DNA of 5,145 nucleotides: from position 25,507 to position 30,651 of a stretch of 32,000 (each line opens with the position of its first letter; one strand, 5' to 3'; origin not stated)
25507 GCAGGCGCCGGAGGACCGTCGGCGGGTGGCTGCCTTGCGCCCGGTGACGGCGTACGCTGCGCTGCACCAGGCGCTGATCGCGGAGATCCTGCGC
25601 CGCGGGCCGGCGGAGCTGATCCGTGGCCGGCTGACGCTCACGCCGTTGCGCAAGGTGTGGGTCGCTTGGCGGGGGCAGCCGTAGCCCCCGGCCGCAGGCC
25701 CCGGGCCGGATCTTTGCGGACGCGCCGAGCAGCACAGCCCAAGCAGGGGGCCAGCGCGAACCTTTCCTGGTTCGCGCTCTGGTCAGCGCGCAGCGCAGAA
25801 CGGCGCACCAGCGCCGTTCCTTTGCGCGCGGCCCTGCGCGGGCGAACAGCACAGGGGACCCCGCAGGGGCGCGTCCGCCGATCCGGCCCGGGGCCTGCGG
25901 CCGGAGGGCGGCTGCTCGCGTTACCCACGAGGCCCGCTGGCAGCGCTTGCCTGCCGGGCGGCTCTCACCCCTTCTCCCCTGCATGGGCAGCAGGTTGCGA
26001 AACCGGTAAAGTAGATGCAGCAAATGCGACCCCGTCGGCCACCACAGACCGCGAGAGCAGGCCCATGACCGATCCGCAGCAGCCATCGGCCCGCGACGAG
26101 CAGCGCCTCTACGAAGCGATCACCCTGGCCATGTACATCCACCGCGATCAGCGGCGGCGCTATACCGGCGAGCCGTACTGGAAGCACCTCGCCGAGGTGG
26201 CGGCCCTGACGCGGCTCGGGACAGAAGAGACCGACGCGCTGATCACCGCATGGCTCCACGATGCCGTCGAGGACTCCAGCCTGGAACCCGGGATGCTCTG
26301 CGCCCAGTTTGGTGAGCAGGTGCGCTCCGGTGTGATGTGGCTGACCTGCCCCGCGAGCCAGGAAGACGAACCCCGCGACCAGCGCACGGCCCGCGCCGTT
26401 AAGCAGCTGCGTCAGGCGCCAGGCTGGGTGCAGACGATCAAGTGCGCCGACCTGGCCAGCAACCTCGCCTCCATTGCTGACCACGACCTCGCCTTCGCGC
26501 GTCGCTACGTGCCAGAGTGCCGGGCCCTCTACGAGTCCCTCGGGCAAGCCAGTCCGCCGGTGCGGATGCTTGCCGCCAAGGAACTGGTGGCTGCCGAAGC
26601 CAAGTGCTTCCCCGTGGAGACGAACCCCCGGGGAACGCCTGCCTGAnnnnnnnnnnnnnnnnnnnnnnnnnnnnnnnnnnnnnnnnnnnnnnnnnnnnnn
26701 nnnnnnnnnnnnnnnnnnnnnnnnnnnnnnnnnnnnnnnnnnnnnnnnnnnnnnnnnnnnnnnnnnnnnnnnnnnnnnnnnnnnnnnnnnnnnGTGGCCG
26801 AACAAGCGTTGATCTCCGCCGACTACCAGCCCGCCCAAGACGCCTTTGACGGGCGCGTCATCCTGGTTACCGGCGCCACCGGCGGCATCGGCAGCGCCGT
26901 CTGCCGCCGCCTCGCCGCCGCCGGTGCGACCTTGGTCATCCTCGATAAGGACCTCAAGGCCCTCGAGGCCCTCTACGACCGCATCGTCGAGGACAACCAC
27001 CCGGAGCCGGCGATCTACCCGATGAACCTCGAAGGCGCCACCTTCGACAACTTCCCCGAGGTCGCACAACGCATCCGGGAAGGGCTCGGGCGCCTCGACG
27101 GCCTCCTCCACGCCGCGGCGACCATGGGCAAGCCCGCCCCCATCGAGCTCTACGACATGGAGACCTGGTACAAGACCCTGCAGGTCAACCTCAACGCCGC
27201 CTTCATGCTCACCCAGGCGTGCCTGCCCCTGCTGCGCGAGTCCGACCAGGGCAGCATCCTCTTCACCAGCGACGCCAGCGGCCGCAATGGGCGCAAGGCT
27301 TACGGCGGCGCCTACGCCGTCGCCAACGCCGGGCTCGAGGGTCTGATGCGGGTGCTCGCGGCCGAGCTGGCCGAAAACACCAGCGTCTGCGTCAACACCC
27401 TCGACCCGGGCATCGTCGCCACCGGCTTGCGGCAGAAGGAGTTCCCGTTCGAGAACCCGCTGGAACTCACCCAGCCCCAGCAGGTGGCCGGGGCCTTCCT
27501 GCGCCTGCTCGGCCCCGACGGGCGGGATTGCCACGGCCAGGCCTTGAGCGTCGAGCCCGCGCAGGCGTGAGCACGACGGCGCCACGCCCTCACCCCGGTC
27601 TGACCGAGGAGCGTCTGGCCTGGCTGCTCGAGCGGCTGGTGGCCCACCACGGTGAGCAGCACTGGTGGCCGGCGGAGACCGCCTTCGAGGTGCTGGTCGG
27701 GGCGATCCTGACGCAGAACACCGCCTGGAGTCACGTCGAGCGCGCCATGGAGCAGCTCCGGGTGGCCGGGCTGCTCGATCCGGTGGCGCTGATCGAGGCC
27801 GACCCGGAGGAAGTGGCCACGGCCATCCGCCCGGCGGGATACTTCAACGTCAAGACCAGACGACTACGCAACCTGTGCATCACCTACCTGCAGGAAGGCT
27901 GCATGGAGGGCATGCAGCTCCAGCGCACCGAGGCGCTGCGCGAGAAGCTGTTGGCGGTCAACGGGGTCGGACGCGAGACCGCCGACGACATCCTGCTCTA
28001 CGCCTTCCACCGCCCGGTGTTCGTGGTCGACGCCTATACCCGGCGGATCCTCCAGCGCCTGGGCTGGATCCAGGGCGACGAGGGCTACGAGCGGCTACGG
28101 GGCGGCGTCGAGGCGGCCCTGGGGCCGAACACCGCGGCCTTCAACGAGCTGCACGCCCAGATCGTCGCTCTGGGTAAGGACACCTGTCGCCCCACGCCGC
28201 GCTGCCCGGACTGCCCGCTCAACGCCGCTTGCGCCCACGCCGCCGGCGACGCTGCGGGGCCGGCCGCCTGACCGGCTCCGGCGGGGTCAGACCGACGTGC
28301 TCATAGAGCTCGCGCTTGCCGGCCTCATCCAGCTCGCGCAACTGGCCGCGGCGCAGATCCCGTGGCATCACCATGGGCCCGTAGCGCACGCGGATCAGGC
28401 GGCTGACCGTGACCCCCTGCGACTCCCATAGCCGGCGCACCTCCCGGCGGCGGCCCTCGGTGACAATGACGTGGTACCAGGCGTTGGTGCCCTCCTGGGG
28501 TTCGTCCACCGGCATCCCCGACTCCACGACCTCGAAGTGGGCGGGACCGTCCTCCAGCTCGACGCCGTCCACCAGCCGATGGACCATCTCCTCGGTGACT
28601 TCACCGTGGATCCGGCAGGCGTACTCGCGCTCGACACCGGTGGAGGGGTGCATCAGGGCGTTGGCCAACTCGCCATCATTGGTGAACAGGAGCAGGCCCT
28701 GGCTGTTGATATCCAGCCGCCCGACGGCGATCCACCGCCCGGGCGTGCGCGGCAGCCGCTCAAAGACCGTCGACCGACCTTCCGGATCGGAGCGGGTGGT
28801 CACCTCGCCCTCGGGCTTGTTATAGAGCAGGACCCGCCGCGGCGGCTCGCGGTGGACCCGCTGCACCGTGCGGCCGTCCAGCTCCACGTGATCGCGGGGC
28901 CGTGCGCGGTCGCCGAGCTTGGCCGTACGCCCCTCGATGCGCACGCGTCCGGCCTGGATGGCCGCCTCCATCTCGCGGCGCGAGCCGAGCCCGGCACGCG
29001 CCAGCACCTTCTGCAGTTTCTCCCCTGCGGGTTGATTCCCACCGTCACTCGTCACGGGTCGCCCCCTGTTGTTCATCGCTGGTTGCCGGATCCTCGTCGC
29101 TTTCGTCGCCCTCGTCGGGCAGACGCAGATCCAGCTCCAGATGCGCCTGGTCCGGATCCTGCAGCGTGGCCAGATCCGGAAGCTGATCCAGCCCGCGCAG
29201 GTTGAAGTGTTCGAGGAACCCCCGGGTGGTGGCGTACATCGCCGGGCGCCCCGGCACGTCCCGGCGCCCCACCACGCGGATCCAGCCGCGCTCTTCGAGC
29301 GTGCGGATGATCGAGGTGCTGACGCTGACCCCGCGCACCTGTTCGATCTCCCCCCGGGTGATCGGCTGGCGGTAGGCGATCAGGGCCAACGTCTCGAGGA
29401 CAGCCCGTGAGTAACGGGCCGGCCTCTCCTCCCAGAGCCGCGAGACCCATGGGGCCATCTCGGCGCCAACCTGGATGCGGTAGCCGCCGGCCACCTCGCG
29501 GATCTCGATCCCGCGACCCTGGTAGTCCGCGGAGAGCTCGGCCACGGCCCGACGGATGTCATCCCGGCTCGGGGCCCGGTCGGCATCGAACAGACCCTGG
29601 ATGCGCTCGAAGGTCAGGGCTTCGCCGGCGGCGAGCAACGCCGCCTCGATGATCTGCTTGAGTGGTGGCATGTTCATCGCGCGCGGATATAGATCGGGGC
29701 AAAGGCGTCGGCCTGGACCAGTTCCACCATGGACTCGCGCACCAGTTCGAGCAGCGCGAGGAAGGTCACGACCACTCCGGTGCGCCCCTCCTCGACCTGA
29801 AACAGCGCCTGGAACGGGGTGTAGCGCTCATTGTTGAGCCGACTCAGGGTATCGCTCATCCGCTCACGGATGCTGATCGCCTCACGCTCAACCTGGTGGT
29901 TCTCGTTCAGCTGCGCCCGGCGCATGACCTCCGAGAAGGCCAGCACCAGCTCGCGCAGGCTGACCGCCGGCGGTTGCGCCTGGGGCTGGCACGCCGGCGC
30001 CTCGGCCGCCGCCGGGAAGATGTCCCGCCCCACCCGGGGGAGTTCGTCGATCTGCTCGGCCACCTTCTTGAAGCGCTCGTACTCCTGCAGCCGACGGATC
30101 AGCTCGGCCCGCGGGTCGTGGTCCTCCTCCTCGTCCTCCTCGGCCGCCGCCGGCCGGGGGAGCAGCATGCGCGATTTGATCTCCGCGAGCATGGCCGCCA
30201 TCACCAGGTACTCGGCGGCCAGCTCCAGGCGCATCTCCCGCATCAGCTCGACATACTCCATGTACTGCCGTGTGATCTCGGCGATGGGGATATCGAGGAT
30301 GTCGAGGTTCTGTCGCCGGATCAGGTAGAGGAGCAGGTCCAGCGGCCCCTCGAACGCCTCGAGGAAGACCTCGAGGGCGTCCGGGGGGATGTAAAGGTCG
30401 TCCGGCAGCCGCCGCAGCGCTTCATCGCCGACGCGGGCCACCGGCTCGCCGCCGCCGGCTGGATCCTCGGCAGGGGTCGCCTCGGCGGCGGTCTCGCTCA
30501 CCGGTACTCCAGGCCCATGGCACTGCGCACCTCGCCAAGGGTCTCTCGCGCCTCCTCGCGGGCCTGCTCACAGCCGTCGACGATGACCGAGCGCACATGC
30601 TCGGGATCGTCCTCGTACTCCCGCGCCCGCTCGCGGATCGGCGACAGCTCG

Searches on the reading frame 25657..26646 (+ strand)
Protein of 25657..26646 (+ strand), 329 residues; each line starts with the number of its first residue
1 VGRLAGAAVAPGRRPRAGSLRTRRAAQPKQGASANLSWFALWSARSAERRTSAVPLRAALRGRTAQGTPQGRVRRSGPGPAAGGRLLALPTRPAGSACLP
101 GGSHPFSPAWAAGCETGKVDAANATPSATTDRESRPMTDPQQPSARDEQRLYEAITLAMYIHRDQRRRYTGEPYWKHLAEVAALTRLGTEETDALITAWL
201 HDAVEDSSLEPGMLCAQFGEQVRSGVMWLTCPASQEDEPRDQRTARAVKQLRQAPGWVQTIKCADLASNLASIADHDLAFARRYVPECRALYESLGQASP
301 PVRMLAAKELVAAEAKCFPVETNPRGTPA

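Call 26: search_protein_families(library=pfam, proteins=[window:25657-26646:+])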
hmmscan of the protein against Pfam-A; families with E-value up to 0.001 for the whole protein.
window:25657-26646:+ (329 aa): 1 family
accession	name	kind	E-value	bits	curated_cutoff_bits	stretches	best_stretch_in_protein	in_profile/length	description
PF13328.12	HD_4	-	1.2e-09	38.5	27.2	1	154-296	1-150/156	HD domain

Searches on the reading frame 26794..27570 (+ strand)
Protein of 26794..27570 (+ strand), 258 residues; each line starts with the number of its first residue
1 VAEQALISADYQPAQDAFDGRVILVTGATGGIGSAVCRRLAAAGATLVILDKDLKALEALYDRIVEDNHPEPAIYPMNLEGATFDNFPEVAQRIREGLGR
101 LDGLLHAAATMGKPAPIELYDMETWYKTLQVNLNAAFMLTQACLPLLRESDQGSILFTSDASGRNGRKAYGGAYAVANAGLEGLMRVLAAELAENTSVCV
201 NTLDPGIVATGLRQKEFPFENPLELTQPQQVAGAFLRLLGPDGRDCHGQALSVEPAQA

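Call 81: search_protein_families(library=pfam, proteins=[window:26794-27570:+], max_evalue=0.00001)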
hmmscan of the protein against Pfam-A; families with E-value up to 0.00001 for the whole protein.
window:26794-27570:+ (258 aa): 4 families
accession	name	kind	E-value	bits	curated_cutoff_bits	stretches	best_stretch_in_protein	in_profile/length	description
PF00106.31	adh_short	-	5e-38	131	26.6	1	21-218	1-192/195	short chain dehydrogenase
PF13561.12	adh_short_C2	-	1.8e-31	110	27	1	27-253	1-231/236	Enoyl-(Acyl carrier protein) reductase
PF08659.16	KR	-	2.9e-11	44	22.6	1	23-198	3-173/180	KR domain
PF01370.27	Epimerase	-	4e-07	30.1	20.9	1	23-135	1-98/240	NAD dependent epimerase/dehydratase family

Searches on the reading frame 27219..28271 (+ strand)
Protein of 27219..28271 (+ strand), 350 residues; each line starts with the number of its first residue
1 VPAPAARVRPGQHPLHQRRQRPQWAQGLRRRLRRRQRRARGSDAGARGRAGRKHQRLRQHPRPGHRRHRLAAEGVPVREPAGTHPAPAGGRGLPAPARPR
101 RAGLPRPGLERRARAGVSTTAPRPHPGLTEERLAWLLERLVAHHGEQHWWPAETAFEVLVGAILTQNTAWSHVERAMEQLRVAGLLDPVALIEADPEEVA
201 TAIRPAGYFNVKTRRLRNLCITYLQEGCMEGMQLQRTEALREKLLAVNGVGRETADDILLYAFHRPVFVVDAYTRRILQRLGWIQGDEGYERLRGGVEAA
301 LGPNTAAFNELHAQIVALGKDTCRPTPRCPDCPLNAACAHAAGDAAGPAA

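Call 81: search_protein_families(library=pfam, proteins=[window:27219-28271:+], max_evalue=0.00001)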
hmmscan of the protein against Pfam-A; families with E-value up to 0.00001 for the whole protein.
window:27219-28271:+ (350 aa): 1 family
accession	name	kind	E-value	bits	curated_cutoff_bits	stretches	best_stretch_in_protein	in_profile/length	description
PF00730.31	HhH-GPD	-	9.3e-18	65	26.2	1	160-293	1-98/108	HhH-GPD superfamily base excision DNA repair protein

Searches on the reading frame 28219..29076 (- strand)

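Call 81: search_protein_families(library=pfam, proteins=[window:28219-29076:-], max_evalue=0.00001)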
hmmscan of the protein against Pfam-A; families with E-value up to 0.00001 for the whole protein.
window:28219-29076:- (285 aa): 2 families
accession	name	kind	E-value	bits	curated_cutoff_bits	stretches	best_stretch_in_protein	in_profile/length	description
PF00849.27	PseudoU_synth_2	-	3.7e-19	69.9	26.8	1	82-217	2-150/152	RNA pseudouridylate synthase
PF01479.30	S4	-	4.3e-09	36.4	22.8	1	20-64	2-48/48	S4 domain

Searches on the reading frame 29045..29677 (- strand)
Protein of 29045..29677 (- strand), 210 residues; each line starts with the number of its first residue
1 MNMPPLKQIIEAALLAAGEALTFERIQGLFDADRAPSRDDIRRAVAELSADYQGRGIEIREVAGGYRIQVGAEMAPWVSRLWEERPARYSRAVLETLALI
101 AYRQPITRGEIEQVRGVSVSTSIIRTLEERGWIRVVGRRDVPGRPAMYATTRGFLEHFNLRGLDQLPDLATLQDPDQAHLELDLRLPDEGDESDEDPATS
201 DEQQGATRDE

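Call 81: search_protein_families(library=pfam, proteins=[window:29045-29677:-], max_evalue=0.00001)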
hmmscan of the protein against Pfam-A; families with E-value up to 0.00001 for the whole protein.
window:29045-29677:- (210 aa): 1 family
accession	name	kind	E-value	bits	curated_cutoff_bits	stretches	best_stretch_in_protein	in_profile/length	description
PF04079.22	SMC_ScpB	-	1.1e-53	181.5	27.4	1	9-169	2-160/160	Segregation and condensation complex subunit ScpB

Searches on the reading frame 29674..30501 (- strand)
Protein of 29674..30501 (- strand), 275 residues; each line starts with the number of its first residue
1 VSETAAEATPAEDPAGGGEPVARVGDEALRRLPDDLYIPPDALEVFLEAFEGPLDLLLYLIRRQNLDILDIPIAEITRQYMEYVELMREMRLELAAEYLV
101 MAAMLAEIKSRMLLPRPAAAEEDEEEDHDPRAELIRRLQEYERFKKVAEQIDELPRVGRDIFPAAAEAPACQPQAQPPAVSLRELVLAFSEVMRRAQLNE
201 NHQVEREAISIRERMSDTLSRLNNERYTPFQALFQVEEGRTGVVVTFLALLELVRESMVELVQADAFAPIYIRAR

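Call 81: search_protein_families(library=pfam, proteins=[window:29674-30501:-], max_evalue=0.00001)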
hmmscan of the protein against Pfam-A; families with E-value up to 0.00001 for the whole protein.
window:29674-30501:- (275 aa): 1 family
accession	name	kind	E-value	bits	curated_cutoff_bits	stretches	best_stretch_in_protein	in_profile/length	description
PF02616.19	SMC_ScpA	-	1.4e-35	123.8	24.6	1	60-273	1-230/232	Segregation and condensation protein ScpA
